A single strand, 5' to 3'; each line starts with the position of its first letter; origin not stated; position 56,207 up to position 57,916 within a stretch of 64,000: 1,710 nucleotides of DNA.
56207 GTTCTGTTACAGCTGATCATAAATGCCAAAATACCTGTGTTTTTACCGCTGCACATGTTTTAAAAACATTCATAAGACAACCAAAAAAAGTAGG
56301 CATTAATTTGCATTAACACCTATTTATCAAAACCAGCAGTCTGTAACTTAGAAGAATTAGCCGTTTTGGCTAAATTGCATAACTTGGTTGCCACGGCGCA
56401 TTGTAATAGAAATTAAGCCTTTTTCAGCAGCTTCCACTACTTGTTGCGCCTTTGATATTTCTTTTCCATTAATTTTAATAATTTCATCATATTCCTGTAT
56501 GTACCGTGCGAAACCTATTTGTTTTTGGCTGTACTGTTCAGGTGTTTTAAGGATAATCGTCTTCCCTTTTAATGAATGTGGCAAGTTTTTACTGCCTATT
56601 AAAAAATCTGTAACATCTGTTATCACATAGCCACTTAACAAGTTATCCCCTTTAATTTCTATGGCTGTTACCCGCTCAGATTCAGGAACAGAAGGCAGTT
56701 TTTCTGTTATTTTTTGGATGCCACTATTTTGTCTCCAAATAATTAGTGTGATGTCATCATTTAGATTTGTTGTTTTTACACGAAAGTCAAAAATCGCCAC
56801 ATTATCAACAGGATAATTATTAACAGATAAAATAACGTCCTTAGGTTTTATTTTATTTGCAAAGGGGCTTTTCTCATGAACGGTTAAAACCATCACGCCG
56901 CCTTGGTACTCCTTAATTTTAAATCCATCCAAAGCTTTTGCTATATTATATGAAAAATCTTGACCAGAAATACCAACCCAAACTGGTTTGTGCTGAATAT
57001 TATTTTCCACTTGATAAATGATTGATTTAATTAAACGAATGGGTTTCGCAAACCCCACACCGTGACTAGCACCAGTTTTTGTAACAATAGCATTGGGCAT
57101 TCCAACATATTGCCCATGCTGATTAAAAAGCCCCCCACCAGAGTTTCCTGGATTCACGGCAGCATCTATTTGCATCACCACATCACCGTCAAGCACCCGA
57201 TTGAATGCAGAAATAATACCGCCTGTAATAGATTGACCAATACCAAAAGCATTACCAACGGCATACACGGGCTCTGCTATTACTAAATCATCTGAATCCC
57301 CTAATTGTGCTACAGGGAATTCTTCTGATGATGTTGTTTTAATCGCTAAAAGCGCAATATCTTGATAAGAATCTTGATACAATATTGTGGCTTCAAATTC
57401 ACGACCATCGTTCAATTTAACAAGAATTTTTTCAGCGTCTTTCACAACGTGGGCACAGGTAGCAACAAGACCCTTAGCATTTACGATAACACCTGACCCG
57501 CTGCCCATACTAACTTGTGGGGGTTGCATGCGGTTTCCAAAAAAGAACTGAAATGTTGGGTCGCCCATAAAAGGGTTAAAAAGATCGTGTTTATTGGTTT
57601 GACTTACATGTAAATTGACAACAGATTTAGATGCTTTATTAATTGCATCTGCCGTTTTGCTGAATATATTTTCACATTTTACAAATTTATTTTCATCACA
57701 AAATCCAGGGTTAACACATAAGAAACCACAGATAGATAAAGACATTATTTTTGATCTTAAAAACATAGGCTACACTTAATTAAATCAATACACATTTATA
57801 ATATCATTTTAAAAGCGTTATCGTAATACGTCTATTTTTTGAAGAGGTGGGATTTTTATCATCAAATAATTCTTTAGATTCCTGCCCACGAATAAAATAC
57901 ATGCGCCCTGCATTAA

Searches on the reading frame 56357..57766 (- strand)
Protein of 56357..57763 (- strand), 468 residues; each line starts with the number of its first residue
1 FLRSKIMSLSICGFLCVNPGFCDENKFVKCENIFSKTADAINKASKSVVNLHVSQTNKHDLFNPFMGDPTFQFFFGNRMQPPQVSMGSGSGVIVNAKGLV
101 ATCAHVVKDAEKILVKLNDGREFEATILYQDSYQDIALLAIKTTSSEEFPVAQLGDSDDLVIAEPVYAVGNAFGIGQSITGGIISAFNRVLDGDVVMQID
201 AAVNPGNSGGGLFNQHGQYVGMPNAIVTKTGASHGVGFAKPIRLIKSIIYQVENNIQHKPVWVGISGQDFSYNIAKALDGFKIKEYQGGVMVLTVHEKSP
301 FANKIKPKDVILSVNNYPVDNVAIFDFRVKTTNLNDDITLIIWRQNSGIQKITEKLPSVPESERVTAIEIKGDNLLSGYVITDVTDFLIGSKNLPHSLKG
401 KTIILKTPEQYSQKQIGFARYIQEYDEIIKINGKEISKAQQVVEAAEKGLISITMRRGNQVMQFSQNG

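Call 16: find_encoding_contigs(protein=window:56357-57763:-, flank=10000, max_places=1)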
Protein window:56357-57763:- (468 aa): no gene with exactly this product is on record in the collection.

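Call 19: search_protein_families(library=pfam, proteins=[window:56360-57766:-], max_evalue=0.001)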
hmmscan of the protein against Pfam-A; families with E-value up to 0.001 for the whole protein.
window:56360-57766:- (469 aa): 5 families
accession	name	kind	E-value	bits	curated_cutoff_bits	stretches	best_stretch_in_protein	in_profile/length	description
PF13365.12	Trypsin_2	-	3.5e-32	112.6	27.6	1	90-223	1-144/144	Trypsin-like peptidase domain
PF13180.12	PDZ_2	-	1.1e-10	42.1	27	1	281-347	4-71/80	PDZ domain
PF00089.32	Trypsin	-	2.5e-09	37.7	20.6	1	82-246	13-216/220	Trypsin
PF00595.29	PDZ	-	3.4e-09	37.4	23.2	1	279-343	11-80/81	PDZ domain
PF17820.7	PDZ_6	-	4e-05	23.7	27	0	293-345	2-54/54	PDZ domain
